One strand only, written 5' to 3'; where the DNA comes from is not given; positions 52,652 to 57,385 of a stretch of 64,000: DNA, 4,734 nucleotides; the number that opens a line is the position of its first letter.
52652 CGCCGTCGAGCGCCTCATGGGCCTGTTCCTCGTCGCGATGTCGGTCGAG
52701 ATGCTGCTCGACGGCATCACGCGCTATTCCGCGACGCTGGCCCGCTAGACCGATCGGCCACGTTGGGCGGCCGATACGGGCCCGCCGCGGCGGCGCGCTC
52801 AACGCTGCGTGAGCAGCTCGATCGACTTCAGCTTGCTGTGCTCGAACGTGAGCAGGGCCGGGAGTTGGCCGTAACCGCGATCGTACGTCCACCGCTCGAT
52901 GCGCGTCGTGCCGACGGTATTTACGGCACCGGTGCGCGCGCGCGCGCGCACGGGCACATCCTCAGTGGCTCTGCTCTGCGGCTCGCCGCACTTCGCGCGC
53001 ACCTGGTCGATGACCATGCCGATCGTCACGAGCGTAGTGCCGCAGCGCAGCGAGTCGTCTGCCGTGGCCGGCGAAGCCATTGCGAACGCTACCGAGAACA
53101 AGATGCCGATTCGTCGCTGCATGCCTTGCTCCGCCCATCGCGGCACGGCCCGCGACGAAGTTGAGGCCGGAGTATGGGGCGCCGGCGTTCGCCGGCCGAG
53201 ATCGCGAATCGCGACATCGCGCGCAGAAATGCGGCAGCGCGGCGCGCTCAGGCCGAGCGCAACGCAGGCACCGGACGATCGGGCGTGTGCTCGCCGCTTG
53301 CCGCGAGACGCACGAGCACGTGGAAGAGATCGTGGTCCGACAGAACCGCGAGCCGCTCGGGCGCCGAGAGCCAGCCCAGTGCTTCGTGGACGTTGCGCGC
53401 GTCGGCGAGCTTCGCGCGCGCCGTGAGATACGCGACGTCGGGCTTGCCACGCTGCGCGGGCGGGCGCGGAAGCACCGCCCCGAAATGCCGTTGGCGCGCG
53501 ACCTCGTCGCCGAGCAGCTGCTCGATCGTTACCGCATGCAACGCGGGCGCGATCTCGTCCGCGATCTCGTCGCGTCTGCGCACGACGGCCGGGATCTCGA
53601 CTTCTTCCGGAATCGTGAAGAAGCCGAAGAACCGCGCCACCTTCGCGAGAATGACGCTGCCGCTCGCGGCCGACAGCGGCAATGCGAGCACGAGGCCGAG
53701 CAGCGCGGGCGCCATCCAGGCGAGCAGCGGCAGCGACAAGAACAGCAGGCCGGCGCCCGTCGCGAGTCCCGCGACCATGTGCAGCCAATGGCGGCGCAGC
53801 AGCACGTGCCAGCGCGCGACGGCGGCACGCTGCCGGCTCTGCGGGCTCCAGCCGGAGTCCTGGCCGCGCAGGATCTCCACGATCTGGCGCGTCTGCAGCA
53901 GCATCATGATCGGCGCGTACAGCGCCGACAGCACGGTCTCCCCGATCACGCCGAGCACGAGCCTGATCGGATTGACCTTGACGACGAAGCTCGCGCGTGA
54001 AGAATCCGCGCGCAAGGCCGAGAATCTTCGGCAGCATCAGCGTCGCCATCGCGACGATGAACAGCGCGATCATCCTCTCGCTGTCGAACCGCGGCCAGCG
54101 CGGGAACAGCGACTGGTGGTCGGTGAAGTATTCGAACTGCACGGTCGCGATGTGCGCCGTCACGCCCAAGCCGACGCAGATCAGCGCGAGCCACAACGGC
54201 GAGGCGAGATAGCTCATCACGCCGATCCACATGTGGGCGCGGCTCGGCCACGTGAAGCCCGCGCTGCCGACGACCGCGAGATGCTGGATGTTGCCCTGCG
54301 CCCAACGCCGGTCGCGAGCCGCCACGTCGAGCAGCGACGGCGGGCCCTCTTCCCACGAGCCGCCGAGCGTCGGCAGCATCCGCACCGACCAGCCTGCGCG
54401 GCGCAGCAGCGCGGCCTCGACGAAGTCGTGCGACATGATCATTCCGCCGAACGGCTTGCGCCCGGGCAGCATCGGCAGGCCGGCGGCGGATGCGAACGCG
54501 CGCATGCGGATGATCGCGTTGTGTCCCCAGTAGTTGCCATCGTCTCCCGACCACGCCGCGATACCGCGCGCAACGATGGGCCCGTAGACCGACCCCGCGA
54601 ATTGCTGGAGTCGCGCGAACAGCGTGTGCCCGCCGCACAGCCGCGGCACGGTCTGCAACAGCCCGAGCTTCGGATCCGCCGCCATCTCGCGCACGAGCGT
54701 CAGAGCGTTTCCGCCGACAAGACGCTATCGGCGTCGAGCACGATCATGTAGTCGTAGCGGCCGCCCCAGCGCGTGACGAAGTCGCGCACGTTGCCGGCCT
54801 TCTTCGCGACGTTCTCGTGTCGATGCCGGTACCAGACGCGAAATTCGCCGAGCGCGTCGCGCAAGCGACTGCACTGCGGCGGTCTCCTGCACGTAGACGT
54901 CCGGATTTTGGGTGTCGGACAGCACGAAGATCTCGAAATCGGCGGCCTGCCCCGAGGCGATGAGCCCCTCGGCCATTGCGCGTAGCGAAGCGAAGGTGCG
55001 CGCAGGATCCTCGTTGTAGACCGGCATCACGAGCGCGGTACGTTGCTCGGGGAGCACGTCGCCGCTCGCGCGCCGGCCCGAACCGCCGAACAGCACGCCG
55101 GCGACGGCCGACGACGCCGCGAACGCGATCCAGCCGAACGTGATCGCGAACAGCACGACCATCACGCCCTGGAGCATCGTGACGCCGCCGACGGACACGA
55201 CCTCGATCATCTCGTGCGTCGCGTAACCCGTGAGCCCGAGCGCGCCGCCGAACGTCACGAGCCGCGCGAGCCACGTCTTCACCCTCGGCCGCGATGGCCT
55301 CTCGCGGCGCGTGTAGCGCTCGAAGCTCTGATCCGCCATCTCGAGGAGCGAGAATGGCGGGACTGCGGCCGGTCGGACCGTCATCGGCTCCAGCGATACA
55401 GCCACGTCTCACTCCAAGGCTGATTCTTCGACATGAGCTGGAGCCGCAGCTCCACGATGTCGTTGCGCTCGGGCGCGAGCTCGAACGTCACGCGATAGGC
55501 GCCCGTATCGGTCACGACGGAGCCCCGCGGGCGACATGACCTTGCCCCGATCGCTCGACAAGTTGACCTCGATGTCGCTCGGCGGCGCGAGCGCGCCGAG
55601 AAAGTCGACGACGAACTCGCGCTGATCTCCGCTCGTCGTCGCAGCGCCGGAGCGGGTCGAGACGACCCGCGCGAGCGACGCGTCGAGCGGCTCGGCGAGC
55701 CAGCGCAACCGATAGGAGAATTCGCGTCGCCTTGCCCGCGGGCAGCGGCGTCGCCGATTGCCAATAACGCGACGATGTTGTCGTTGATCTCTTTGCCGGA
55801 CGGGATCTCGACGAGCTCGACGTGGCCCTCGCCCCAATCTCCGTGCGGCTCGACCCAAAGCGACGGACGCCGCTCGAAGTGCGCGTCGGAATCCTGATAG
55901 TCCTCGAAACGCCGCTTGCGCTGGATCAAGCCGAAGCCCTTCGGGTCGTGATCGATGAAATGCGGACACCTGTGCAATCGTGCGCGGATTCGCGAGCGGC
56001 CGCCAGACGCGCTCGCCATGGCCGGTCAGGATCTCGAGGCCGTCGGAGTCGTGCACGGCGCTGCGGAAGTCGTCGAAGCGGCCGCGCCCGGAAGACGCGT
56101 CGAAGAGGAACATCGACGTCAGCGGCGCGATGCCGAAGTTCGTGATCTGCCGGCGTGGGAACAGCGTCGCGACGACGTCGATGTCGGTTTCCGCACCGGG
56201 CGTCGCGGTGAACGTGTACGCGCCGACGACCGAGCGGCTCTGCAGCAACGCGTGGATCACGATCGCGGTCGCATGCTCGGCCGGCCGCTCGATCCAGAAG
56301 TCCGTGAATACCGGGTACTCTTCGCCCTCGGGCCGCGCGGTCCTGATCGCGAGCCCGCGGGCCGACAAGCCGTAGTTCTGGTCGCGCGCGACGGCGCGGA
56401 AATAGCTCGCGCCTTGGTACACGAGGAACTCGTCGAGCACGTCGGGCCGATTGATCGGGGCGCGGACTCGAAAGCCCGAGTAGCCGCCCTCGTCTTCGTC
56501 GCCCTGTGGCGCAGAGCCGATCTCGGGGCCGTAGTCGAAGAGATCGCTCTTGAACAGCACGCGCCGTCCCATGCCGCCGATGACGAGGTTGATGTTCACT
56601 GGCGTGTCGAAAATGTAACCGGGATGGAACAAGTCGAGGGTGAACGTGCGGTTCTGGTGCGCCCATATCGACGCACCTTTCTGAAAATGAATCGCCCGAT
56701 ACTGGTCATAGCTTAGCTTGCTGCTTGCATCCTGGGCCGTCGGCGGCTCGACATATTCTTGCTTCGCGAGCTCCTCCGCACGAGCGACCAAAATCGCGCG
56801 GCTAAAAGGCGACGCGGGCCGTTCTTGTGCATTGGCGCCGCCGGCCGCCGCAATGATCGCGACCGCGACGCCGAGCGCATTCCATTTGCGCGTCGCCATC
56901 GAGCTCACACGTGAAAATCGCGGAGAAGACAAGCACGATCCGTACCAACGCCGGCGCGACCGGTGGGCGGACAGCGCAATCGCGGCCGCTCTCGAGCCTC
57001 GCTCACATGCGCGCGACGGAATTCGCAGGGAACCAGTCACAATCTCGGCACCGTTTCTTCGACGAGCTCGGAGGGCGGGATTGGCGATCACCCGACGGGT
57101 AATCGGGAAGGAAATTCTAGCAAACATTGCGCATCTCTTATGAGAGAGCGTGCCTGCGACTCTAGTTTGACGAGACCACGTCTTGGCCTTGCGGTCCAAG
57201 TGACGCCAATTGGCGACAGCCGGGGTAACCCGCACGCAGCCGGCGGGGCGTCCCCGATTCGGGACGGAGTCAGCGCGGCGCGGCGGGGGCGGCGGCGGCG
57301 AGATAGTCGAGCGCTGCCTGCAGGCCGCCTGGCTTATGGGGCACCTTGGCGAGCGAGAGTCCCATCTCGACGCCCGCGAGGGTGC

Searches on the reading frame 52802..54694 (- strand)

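Call 45: search_protein_families(library=pfam, proteins=[window:52802-54694:-], max_evalue=0.001)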
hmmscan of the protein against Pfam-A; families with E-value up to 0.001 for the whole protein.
window:52802-54694:- (631 aa): 3 families
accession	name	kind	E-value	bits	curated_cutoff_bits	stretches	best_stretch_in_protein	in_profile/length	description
PF11006.13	DUF2845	-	5.7e-15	55.8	21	1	547-626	2-88/90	Protein of unknown function (DUF2845)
PF13632.12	Glyco_trans_2_3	-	5.3e-11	43.1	27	1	49-175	66-172/198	Glycosyl transferase family group 2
PF13506.12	Glyco_transf_21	-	0.001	19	21.7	0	3-132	53-173/174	Glycosyl transferase family 21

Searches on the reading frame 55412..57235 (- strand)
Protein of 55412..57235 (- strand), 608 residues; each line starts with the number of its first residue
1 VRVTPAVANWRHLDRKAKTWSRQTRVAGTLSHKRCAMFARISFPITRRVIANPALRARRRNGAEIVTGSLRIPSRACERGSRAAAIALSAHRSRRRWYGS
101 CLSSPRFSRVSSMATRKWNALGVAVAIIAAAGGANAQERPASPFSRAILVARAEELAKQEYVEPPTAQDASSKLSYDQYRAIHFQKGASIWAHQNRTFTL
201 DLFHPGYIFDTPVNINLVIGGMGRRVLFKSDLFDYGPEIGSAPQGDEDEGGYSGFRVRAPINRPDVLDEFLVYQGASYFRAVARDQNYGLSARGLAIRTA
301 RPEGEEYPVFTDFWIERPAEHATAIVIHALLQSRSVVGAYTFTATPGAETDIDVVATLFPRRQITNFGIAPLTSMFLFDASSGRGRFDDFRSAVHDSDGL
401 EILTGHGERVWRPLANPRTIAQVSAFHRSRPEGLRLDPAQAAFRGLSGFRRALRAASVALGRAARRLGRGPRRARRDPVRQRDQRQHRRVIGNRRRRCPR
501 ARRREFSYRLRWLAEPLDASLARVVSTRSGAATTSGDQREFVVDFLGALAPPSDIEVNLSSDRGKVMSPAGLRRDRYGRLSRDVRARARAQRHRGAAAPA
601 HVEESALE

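Call 44: search_solved_structures(query=window:55412-57235:-, max_evalue=0.001)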
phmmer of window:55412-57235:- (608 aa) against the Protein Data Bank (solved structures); distinct sequences matched with E-value up to 0.001: 5.
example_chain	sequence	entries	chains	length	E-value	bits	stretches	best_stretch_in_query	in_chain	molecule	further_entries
8ip2_A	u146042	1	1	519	9.8e-63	215.5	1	148-436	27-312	Glucans biosynthesis protein G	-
1txk_A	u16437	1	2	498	1.4e-62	215.1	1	150-436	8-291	Glucans biosynthesis protein G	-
8x18_A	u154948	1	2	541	8.2e-58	199.3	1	127-548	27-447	Glucans biosynthesis protein D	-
8iox_A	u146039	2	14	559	1.9e-46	161.8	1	122-535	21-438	Glucans biosynthesis protein D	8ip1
9e01_G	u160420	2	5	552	2.3e-46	161.5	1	121-535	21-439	Glucans biosynthesis protein D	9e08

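Call 45: search_protein_families(library=pfam, proteins=[window:55412-57235:-], max_evalue=0.001)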
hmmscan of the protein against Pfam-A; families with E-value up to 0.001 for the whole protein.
window:55412-57235:- (608 aa): 1 family
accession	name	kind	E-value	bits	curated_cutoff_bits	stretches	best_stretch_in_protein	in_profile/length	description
PF04349.18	MdoG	-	1.4e-118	397.4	25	2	144-434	1-288/478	Periplasmic glucan biosynthesis protein, MdoG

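Call 48: search_solved_structures(query=window:55412-57235:-, max_evalue=1e-50, show_alignments=3)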
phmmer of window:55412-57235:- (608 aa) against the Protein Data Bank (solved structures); distinct sequences matched with E-value up to 1e-50: 3.
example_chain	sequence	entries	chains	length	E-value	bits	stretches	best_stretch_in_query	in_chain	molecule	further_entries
8ip2_A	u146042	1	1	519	9.8e-63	215.5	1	148-436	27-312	Glucans biosynthesis protein G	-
1txk_A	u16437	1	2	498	1.4e-62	215.1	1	150-436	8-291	Glucans biosynthesis protein G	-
8x18_A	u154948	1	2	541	8.2e-58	199.3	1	127-548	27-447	Glucans biosynthesis protein D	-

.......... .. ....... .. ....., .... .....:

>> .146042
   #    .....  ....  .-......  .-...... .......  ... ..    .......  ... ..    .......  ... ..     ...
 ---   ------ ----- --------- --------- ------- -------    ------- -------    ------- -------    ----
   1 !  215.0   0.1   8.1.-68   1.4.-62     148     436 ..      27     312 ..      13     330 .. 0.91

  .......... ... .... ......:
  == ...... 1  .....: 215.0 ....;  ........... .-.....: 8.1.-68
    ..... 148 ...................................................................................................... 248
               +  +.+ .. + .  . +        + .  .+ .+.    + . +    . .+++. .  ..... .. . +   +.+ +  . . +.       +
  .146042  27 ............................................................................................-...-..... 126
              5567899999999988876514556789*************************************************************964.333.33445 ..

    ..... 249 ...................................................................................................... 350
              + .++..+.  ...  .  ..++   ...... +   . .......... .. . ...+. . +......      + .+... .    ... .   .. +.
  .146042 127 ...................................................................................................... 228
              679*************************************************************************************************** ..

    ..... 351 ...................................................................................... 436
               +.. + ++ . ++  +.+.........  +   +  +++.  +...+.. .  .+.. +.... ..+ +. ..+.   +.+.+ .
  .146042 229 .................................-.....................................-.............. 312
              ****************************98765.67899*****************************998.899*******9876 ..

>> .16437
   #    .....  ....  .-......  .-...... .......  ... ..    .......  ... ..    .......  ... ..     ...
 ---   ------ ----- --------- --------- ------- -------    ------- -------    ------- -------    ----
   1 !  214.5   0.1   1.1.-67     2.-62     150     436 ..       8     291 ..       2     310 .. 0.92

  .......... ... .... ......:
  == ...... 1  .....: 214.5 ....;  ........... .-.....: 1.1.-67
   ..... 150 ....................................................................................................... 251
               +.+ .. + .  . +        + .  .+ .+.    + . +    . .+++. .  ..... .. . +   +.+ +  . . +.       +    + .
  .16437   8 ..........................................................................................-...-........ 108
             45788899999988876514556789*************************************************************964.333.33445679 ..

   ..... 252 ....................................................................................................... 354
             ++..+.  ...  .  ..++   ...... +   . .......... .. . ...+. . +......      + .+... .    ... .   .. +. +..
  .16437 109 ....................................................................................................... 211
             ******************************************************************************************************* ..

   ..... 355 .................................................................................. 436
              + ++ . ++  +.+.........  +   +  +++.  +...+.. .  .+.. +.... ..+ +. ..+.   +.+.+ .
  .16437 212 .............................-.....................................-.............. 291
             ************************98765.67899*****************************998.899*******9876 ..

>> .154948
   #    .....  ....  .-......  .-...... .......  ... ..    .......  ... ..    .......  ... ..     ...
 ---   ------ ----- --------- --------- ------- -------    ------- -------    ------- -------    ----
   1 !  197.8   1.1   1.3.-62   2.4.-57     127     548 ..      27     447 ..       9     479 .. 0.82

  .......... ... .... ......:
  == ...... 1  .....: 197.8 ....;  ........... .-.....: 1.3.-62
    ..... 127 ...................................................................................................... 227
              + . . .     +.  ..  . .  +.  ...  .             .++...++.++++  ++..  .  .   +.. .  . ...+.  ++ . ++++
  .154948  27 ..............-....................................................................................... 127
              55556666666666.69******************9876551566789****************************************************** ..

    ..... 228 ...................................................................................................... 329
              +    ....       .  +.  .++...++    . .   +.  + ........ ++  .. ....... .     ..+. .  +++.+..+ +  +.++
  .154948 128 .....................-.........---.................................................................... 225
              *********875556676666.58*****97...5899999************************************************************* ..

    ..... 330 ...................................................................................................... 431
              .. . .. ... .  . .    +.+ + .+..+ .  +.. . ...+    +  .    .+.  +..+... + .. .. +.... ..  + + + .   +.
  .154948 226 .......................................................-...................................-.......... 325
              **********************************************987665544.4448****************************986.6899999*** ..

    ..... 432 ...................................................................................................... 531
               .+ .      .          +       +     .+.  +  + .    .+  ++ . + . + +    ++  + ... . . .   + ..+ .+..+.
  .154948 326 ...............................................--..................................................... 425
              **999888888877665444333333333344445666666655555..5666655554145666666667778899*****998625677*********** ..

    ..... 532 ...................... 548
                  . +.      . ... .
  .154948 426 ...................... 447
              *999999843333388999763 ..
